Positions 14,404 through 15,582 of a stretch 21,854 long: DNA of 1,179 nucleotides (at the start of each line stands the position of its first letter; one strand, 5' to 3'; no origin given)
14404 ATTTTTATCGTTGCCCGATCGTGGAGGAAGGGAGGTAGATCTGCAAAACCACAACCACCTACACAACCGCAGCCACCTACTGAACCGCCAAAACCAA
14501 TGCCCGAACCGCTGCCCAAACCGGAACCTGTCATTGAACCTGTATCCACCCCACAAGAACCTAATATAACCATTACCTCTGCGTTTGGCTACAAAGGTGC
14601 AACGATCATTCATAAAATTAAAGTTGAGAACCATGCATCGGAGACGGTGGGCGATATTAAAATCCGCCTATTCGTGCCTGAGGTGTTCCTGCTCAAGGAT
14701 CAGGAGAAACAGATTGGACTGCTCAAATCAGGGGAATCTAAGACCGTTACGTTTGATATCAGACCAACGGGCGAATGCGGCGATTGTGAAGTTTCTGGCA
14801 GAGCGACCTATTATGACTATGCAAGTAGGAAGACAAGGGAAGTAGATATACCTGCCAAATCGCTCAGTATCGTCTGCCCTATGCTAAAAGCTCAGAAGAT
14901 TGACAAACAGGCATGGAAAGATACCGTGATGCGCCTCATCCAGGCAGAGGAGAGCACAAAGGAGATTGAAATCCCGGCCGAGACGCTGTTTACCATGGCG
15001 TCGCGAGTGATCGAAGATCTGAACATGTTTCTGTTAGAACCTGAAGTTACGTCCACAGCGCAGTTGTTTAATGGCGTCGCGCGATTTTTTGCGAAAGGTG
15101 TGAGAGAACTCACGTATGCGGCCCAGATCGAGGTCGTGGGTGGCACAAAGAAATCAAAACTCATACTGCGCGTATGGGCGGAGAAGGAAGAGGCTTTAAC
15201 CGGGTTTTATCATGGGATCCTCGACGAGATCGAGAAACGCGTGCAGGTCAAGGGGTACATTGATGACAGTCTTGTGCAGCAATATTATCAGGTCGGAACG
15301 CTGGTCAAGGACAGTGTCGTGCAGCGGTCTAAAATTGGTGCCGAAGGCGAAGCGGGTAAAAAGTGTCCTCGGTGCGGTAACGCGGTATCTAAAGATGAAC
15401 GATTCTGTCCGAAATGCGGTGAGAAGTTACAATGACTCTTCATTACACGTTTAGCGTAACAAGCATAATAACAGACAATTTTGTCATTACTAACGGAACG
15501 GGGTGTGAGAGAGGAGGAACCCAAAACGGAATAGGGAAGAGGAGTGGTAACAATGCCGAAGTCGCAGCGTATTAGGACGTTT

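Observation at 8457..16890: Tandem array of five paralogous single-pass membrane proteins with hypervariable N-terminal modules and a conserved cytoplasmic beta-sandwich/helical/zinc-ribbon module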

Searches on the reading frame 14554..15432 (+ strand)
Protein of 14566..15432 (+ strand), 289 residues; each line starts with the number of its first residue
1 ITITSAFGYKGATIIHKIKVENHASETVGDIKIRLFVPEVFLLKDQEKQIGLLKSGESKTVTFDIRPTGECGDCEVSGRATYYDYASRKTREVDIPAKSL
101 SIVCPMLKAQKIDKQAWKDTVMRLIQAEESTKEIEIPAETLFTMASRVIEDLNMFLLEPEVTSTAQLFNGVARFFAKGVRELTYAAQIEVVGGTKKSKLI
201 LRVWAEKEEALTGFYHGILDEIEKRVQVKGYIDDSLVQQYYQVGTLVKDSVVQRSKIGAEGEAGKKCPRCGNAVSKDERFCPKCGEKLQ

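Call 6: find_homologous_proteins(query=window:14566-15432:+)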
Query seq(289 aa) (289 aa): 89 proteins with E <= 0.001 among 970 candidates.
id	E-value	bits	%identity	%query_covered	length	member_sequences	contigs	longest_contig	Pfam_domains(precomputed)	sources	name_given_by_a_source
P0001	1.6e-155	535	83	100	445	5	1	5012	PF13240.12,PF13248.12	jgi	jgi:hypothetical protein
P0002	1.3e-148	512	80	100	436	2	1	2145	PF13240.12,PF12773.14,PF24460.2,PF13248.12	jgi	jgi:hypothetical protein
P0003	1.4e-133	463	72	100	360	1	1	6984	PF13240.12,PF12773.14,PF24460.2,PF13248.12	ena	-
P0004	5.2e-120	418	69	91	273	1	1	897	PF13240.12,PF12773.14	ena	-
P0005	1.4e-119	417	63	99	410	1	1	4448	PF13240.12,PF08309.18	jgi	-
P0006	6.4e-115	401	61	100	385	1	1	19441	-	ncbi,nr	ncbi:MAG TPA: hypothetical protein C5S51_10620 [Methanosarcinaceae archaeon]|nr:hypothetical protein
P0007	5.2e-114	398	60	99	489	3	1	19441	-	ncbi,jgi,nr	ncbi:MAG TPA: hypothetical protein C5S51_10650 [Methanosarcinaceae archaeon]|nr:hypothetical protein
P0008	8.9e-114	398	60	99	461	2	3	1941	-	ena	-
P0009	1.1e-113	397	62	99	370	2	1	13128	-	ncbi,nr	ncbi:MAG: zinc ribbon domain-containing protein [Candidatus Methanoperedens sp.]|nr:zinc ribbon doma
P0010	1.5e-113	397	59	100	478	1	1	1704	-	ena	-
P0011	3.8e-112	392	60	100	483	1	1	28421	PF08308.18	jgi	-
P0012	4.8e-112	392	60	100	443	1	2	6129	-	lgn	-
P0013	1.2e-111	391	58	100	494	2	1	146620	-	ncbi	-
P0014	2.2e-111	390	58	100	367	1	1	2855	-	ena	-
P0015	3.9e-111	389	60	100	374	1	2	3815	PF13240.12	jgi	jgi:hypothetical protein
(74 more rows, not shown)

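Call 12: search_solved_structures(query=A2, max_evalue=1)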
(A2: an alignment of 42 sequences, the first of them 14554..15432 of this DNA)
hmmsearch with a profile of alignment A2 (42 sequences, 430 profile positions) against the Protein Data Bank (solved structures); distinct sequences matched with E-value up to 1: 7.
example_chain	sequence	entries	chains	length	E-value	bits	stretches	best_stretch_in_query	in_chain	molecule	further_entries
9fyn_A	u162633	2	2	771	0.0029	20.1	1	157-225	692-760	lacto-n-biosidase GH20 | TrpyGH20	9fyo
9sfa_A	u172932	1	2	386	0.053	16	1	406-429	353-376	Putative regulatory protein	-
5li0_4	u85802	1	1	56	0.078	15.4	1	405-427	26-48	50S ribosomal protein L32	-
4wce_Z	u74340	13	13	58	0.08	15.4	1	405-427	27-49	50S ribosomal protein L32 | Large ribosomal subunit protein bL32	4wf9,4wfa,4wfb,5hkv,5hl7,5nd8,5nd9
1x0h_A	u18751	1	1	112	0.17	14.3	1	190-220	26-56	Ras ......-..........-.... protein IQGAP1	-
7cu3_B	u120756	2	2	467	0.72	12.2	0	74-136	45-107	Transmembrane protein FAM155A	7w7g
7emf_O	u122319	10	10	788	0.88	11.9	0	47-139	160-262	Mediator of RNA polymerase II transcription subunit 15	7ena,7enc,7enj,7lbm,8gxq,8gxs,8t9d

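Call 14: find_related_loci(query=A2, collection=genome_contigs, flank=10000)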
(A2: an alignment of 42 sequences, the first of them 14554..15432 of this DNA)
Query A2 (293 aa) in genome_contigs; peptide patterns used: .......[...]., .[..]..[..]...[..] (x = any residue, [..] = any of these).
80 stretches matched a pattern; 69 encode a relative of the query (tblastn E <= 1e-3); 67 distinct loci.
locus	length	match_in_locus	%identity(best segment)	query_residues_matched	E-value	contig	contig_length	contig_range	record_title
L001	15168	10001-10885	64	1-292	1e-134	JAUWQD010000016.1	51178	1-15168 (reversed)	MAG: Methanosarcinaceae archaeon isolate CSMAG_2493 CSMAG_2493_k141_780607_length_51178_cov_26.0259, whole genome shotgu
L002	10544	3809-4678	67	2-293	1e-134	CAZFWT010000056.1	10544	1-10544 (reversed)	MAG TPA_asm: uncultured Halobacteria archaeon isolate SRP178699_co2_296 genome assembly, contig: NODE_6171_length_10544_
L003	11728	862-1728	63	5-292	1e-126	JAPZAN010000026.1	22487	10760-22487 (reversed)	MAG: Candidatus Methanoperedens sp. isolate SRVP18_hole-7m-from-trench_1_80cm_43_82 SRVP18_hole-7m-from-trench_1_80cm_sc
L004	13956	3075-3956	61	1-292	4e-126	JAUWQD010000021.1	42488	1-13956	MAG: Methanosarcinaceae archaeon isolate CSMAG_2493 CSMAG_2493_k141_1037041_length_42488_cov_23.5363, whole genome shotg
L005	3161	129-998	61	5-292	2e-130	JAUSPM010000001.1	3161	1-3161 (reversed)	MAG: Methanosarcinaceae archaeon isolate E21_metabat.bin.6 E21_k141_237186, whole genome shotgun sequence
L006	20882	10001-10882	59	1-293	7e-126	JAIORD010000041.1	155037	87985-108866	MAG: Methanococcoides sp. isolate SMBSF09 20072_Bin_1_contigs_1_c_000000000011, whole genome shotgun sequence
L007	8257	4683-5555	63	5-292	4e-124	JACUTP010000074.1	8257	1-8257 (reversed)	MAG: Candidatus Methanoperedenaceae archaeon isolate Kmv03 NODE_4144_length_8257_cov_40.728969, whole genome shotgun seq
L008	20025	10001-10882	60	1-292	9e-124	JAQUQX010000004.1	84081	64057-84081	MAG: Candidatus Methanoperedens sp. isolate STD1_6 NODE_560_length_84081_cov_19.776783_Sandtown_D1, whole genome shotgun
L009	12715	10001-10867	62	5-292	1e-123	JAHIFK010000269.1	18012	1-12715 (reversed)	MAG: Methanobacteriota archaeon isolate KR11_0.1_MetaG.mb.84 KR11_0.1_MetaG.mb.84_k141_995931, whole genome shotgun sequ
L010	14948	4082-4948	60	6-292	7e-124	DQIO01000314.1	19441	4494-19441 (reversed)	MAG TPA_asm: Methanosarcinaceae archaeon isolate HMMV2 LBLEPAFP_21, whole genome shotgun sequence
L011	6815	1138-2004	63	5-292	9e-123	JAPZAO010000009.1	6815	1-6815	MAG: Candidatus Methanoperedens sp. isolate SR-VP_26_10_2019_2_100cm_44_46 SR-VP_26_10_2019_2_100cm_scaffold_10620, whol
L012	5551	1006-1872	61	5-292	5e-122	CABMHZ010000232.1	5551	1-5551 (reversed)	uncultured archaeon isolate LFW-280_2_2 genome assembly, contig: LFW28022_39, whole genome shotgun sequence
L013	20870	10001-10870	58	5-293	5e-121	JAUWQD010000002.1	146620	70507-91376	MAG: Methanosarcinaceae archaeon isolate CSMAG_2493 CSMAG_2493_k141_407956_length_146620_cov_22.9916, whole genome shotg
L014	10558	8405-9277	58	5-293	2e-118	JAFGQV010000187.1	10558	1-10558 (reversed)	MAG: Methanosarcinaceae archaeon isolate Zod_Metabat.786 k87_14252916, whole genome shotgun sequence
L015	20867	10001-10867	59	5-292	2e-117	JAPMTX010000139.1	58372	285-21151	MAG: Candidatus Methanoperedens sp. isolate LC 1 LC_0.1_scaffold_110, whole genome shotgun sequence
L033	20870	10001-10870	53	1-293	2e-107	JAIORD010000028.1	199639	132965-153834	MAG: Methanococcoides sp. isolate SMBSF09 20072_Bin_1_contigs_1_c_000000000007, whole genome shotgun sequence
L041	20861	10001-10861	54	2-293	2e-105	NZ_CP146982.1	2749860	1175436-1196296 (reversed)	Methanolobus sp. ZRKC3 chromosome, complete genome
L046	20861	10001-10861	54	1-292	1e-104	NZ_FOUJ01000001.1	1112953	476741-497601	Methanolobus profundi strain Mob M, whole genome shotgun sequence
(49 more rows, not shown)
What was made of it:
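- The module is conserved at 50-60% identity across genera, in single-copy syntenic positions (call 14).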

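Call 19: predict_structure(alignment_id=A2)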
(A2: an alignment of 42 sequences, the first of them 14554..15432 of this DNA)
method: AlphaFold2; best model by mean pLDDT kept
length: 293 residues; sequences in the alignment: 42
mean_pLDDT: 86.5   pTM: 0.72
mean pLDDT of the five models: 86.5, 85.6, 84.8, 84.5, 84.5
residues with pLDDT >= 90: 178; 70-90: 81; 50-70: 15; < 50: 19
segments of 3 or more residues with pLDDT < 50: 247-265
pLDDT, mean of each block of 10 residues (from residue 1): 85 89 95 96 87 96 94 79 95 94 84 96 96 92 97 96 95 98 93 96 96 89 90 78 51 32 55 83 82 82
secondary structure, 60 per line:
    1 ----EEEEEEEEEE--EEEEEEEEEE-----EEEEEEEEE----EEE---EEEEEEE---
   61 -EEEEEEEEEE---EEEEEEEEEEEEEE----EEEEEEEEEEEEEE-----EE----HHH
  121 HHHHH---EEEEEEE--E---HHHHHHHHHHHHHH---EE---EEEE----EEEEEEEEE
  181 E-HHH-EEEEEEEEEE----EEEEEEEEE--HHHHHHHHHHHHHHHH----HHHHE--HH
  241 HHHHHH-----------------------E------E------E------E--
elements in order: E5-14 E17-26 E32-40 E45-47 E51-57 E62-71 E75-88 E93-106 H118-125 E129-135 H142-155 E164-167 E172-181 E187-196 E201-209 H212-227 H232-235 H239-246
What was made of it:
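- The AF2 model of the module has pLDDT 86.5 (call 19).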

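Call 21: search_protein_representatives(alignment_id=A2)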
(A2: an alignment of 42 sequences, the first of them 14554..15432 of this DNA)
Query: 42 sequences, 430 profile positions. Proteins with E-value up to 0.001 (for the whole library): 1450; up to 1e-10: 491; up to 1e-30: 176. The best 150 are listed.
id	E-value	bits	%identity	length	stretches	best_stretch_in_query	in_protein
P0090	4.1e-176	602.9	-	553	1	38-429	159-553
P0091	2.1e-173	593.9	-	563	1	45-429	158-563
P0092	4.5e-172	589.6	-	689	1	63-429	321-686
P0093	9.8e-172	588.5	-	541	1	46-429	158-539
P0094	1.9e-171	587.5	-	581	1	80-430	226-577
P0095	3.5e-171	586.6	-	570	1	17-429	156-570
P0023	4.0e-171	586.4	-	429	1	114-429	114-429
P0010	1.0e-170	585.1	-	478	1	76-429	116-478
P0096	4.9e-170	582.9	-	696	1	120-429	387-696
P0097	2.0e-169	580.9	-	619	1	32-429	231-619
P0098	2.4e-169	580.6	-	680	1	71-429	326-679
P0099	3.8e-169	579.9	-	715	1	62-429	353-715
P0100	5.1e-169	579.5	-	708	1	43-430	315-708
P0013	5.1e-169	579.5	-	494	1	116-430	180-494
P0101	6.2e-169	579.2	-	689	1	118-429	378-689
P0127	3.6e-140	484.5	-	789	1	122-429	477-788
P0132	3.0e-112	392.4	-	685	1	114-429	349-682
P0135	3.1e-104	366.1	-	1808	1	93-401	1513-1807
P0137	6.8e-100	351.7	-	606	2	100-408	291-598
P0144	3.3e-95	336.3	-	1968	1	133-427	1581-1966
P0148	9.9e-94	331.4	-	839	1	141-425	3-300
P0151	1.2e-92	327.9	-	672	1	119-401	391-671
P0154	1.9e-91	323.9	-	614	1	123-429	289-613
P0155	2.9e-90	320.0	-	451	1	122-404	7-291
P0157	1.5e-86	307.8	-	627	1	135-427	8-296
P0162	4.1e-78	280.0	-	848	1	140-414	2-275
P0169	1.1e-64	235.8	-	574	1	139-427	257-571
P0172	4.4e-63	230.5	-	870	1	110-404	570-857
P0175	5.4e-61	223.6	-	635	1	146-429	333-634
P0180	6.9e-58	213.3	-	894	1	89-401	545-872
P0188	2.7e-53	198.2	-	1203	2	144-429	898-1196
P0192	5.5e-49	184.0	-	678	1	117-404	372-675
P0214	8.6e-40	153.7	-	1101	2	121-366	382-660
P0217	4.0e-39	151.5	-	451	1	147-420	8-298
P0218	9.5e-39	150.3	-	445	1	146-402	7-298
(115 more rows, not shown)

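Call 22: search_protein_families(library=pfam, proteins=[P0148, P0157, P0162, P0217, P0218, P0155, P0135, P0144, P0188, P0214], max_evalue=0.001)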
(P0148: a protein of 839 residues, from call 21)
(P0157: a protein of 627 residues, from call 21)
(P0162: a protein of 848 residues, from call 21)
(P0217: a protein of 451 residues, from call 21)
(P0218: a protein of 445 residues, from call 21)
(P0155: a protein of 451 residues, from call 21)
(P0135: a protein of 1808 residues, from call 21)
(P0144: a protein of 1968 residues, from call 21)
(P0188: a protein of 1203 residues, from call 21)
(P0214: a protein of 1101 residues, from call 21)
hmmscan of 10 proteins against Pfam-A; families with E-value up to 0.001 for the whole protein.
P0148 (839 aa): 3 families
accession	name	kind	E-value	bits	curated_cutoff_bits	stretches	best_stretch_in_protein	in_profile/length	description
PF03781.23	FGE-sulfatase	-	6.4e-45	154.2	23.3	1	621-836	4-254/255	Sulfatase-modifying factor enzyme 1-like domain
PF25788.1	Ig_Rha78A_N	-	0.00014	22.5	27.4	0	494-517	76-100/105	Rha78A-like, N-terminal immunoglobulin domain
PF09745.14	NSRP1_N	-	0.00096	19.6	25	0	301-361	59-119/121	Nuclear speckle splicing regulatory protein 1, N-terminal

P0157 (627 aa): 2 families
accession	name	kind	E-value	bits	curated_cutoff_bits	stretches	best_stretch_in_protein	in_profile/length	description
PF03781.23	FGE-sulfatase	-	1.3e-44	153.2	23.3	1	410-625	7-255/255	Sulfatase-modifying factor enzyme 1-like domain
PF01363.27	FYVE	-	0.00029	21.3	27.8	1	287-346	7-64/67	FYVE zinc finger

P0162 (848 aa): 2 families
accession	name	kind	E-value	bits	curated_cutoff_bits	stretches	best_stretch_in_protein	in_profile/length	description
PF03781.23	FGE-sulfatase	-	6.6e-46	157.5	23.3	1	632-846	5-254/255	Sulfatase-modifying factor enzyme 1-like domain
PF00041.27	fn3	-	2.8e-05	24.7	25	0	345-422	3-79/84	Fibronectin type III domain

P0217 (451 aa): 0 families

P0218 (445 aa): 0 families

P0155 (451 aa): 0 families

P0135 (1808 aa): 7 families
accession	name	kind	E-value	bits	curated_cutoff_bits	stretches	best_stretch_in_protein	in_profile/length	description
PF24681.1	Kelch_KLHDC2_KLHL20_DRC7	-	6.7e-44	150.3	50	3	764-970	5-221/221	KLHDC2/KLHL20/DRC7 Kelch-repeats domain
PF13385.13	Laminin_G_3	-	5.2e-19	69.3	27.6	1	525-611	61-148/151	Concanavalin A-like lectin/glucanases superfamily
PF13964.12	Kelch_6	-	5.5e-12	45.7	25.3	1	811-849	8-44/50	Kelch motif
PF01344.31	Kelch_1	-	9.9e-10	38.2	20.1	0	856-891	2-37/46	Kelch motif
PF24996.1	NANM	-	5.3e-06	26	45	0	767-827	63-128/350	N-acetylneuraminate epimerase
PF13418.12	Kelch_4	-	8.7e-06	26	21.6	0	855-896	1-44/49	Galactose oxidase, central domain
PF02210.31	Laminin_G_2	-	0.00014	22.7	22.9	1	532-605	41-125/126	Laminin G domain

P0144 (1968 aa): 1 family
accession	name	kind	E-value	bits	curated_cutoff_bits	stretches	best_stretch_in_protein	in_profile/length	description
PF07705.17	CARDB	-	4.8e-08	33.6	22.7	0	1250-1340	3-89/101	CARDB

P0188 (1203 aa): 4 families
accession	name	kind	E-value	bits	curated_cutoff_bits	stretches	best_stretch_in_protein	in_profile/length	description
PF07752.16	S-layer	-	4.1e-32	111.7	30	2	46-136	112-207/259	S-layer protein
PF13240.11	Zn_Ribbon_1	-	4.9e-07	29.8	25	1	1175-1194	2-21/23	zinc-ribbon domain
PF13248.11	Zn_ribbon_3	-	2.2e-06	27.4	27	1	1174-1194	4-24/26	zinc-ribbon domain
PF12773.13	DZR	-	5.1e-05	23.8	27.3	1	1173-1193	25-45/45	Double zinc ribbon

P0214 (1101 aa): 2 families
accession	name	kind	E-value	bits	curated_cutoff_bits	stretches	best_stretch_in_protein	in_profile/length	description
PF13240.11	Zn_Ribbon_1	-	5.6e-06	26.4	25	1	1077-1098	1-22/23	zinc-ribbon domain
PF13248.11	Zn_ribbon_3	-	2.5e-05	24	27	1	1076-1099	3-26/26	zinc-ribbon domain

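Call 32: search_protein_families(library=pfam, proteins=[L041:8013-9296:+, L041:7173-7739:-, L041:5962-7122:-, L046:1428-2711:-, L015:11782-13086:+, L041:4657-5901:-, L046:4143-5885:-, L046:2787-4055:-, L041:9392-10861:+, L015:13138-15288:+], max_evalue=0.01)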
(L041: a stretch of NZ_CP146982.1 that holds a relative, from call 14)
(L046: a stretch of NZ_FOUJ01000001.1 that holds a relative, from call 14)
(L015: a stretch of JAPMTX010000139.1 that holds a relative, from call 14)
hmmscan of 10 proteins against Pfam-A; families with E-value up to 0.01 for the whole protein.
L041:8013-9296:+ (428 aa): 8 families
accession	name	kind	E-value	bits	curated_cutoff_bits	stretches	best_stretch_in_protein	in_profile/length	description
PF13240.11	Zn_Ribbon_1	-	1.2e-06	28.5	25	1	405-427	1-23/23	zinc-ribbon domain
PF01145.31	Band_7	-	1.5e-05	25.6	23.6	1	30-194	2-142/176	SPFH domain / Band 7 family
PF24463.1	DUF7577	-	4.2e-05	23.5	28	1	406-427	5-26/27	Domain of unknown function (DUF7577)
PF12773.13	DZR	-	6.2e-05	23.5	27.3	1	403-424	24-45/45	Double zinc ribbon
PF10571.15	UPF0547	-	0.00035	21.1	29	1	404-424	1-21/26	Uncharacterised protein family UPF0547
PF17032.10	Zn_ribbon_15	-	0.00075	20.7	28.9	1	401-424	50-73/73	zinc-ribbon family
PF24460.1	DUF7575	-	0.0029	17.4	28.5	1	404-427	4-27/28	Domain of unknown function (DUF7575)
PF13248.11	Zn_ribbon_3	-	0.0092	15.9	27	0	404-426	3-25/26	zinc-ribbon domain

L041:7173-7739:- (188 aa): 2 families
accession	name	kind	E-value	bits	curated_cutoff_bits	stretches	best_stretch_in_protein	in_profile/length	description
PF01565.28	FAD_binding_4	-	0.001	19.2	26.4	1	47-109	19-81/139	FAD binding domain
PF00836.24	Stathmin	-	0.0055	17.1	24.7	1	7-54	40-87/136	Stathmin family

L041:5962-7122:- (386 aa): 24 families
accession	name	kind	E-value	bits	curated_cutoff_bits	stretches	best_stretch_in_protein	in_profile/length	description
PF00004.35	AAA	-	1.4e-45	155.4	21.2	1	148-277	1-130/131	ATPase family associated with various cellular activities (AAA)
PF17862.7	AAA_lid_3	-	5.3e-11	42.3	27.2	1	300-348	1-44/45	AAA+ lid domain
PF07724.20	AAA_2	-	1.2e-06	29.1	27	1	148-241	6-102/166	AAA domain (Cdc48 subfamily)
PF13173.12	AAA_14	-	1.4e-05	25.6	27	1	148-218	5-76/129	AAA domain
PF05496.18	RuvB_N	-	3e-05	24.3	27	1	144-216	32-96/159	Holliday junction DNA helicase RuvB P-loop domain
PF13191.12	AAA_16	-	3.2e-05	24.9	32.6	1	136-238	15-124/167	AAA ATPase domain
PF07728.20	AAA_5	-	3.6e-05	24.2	22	1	148-235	2-101/139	AAA domain (dynein-related subfamily)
PF01637.24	ATPase_2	-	4.7e-05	23.7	33.2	0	135-168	10-43/225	ATPase domain predominantly from Archaea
PF20720.3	nSTAND3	-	8.1e-05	22.8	27.2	1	148-252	20-109/155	Novel STAND NTPase 3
PF06068.19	TIP49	-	0.00015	21.5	23.8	1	142-191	47-98/347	TIP49 P-loop domain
PF24883.2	NPHP3_N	-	0.00031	21.4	24.8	0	139-170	15-47/164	Nephrocystin 3, N-terminal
PF13401.12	AAA_22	-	0.00037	21.3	27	0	148-177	8-40/130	AAA domain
PF13238.12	AAA_18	-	0.00053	20.9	29.4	1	148-244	1-90/128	AAA domain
PF00910.28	RNA_helicase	-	0.0012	19.7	21.5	1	148-201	1-48/105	RNA helicase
PF00005.33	ABC_tran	-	0.0015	19.5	25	1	143-246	9-100/137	ABC transporter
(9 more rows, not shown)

L046:1428-2711:- (427 aa): 0 families

L015:11782-13086:+ (435 aa): 0 families

L041:4657-5901:- (414 aa): 0 families

L046:4143-5885:- (580 aa): 8 families
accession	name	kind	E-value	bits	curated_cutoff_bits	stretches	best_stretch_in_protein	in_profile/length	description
PF13240.11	Zn_Ribbon_1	-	2.2e-08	34.1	25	1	557-578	1-22/23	zinc-ribbon domain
PF13248.11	Zn_ribbon_3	-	2.5e-07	30.4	27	1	558-579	5-26/26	zinc-ribbon domain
PF12773.13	DZR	-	8e-05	23.2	27.3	1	558-577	1-20/45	Double zinc ribbon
PF10571.15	UPF0547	-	0.00097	19.6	29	1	558-576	3-21/26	Uncharacterised protein family UPF0547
PF13425.11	O-antigen_lig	-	0.002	17.5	31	1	37-144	219-319/462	O-antigen ligase like membrane protein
PF05767.17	Pox_A14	-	0.0037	17.8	27.7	1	29-94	8-70/93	Poxvirus virion envelope protein A14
PF24460.1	DUF7575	-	0.0076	16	28.5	0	558-578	6-26/28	Domain of unknown function (DUF7575)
PF17032.10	Zn_ribbon_15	-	0.0091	17.2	28.9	0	550-576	51-73/73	zinc-ribbon family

L046:2787-4055:- (422 aa): 2 families
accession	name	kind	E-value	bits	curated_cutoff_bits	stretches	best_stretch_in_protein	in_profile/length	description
PF00927.28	Transglut_C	-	1.6e-07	31.9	26.6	0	213-248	4-39/106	Transglutaminase family, C-terminal ig like domain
PF23643.1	TRAPPC13_C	-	3.4e-05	24.3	27.9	0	220-283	4-67/95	Trafficking protein particle complex subunit 13, C-terminal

L041:9392-10861:+ (490 aa): 6 families
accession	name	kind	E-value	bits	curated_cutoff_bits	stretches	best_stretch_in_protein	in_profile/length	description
PF13240.11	Zn_Ribbon_1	-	1.2e-07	31.7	25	1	467-488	1-22/23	zinc-ribbon domain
PF24460.1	DUF7575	-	7.3e-06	25.7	28.5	1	465-489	3-27/28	Domain of unknown function (DUF7575)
PF12773.13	DZR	-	3.5e-05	24.3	27.3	1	468-486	1-19/45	Double zinc ribbon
PF13248.11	Zn_ribbon_3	-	0.00014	21.6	27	1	465-489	2-26/26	zinc-ribbon domain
PF17032.10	Zn_ribbon_15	-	0.00045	21.4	28.9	1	460-486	51-73/73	zinc-ribbon family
PF10633.15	NPCBM_assoc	-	0.0014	19.2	24.4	1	217-274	4-61/78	NPCBM-associated, NEW3 domain of alpha-galactosidase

L015:13138-15288:+ (717 aa): 36 families (the best 25 are shown)
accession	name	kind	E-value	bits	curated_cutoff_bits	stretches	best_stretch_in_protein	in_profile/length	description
PF13181.12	TPR_8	-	4.1e-37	123.6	25.7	4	142-174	2-34/34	Tetratricopeptide repeat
PF00515.34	TPR_1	-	8.2e-37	124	27.8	4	37-65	6-34/34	Tetratricopeptide repeat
PF07719.23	TPR_2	-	1.2e-36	122.2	27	5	38-65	7-34/34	Tetratricopeptide repeat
PF13431.12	TPR_17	-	1.8e-32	109.3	24.4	3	54-85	1-32/34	Tetratricopeptide repeat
PF13414.12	TPR_11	-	5.6e-29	100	26.8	3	39-80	1-42/42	TPR repeat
PF13432.12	TPR_16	-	2.8e-28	98.4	32.7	2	37-99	2-64/65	Tetratricopeptide repeat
PF13428.12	TPR_14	-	2e-24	84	23.5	2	38-73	7-42/44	Tetratricopeptide repeat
PF14559.12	TPR_19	-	3.7e-20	72.5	25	3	155-212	5-62/68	Tetratricopeptide repeat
PF13424.12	TPR_12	-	2.7e-17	63.1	30.1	3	180-238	8-74/77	Tetratricopeptide repeat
PF13371.12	TPR_9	-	6.7e-16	58.5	35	2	42-100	5-63/73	Tetratricopeptide repeat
PF23914.1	TPR_CcmH_CycH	-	3.3e-15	56.7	42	2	135-197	44-109/158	Cytochrome c-type biogenesis protein H TPR domain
PF12895.13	ANAPC3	-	3e-14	53.5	27.2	2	157-234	5-81/82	Anaphase-promoting complex, cyclosome, subunit 3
PF13174.12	TPR_6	-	2e-12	47.3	26.3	0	142-173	1-32/33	Tetratricopeptide repeat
PF01239.28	PPTA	-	2.8e-12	46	29.5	0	48-76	1-29/32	Protein prenyltransferase alpha subunit repeat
PF13374.12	TPR_10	-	1.7e-10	41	27.5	0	37-61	7-31/42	Tetratricopeptide repeat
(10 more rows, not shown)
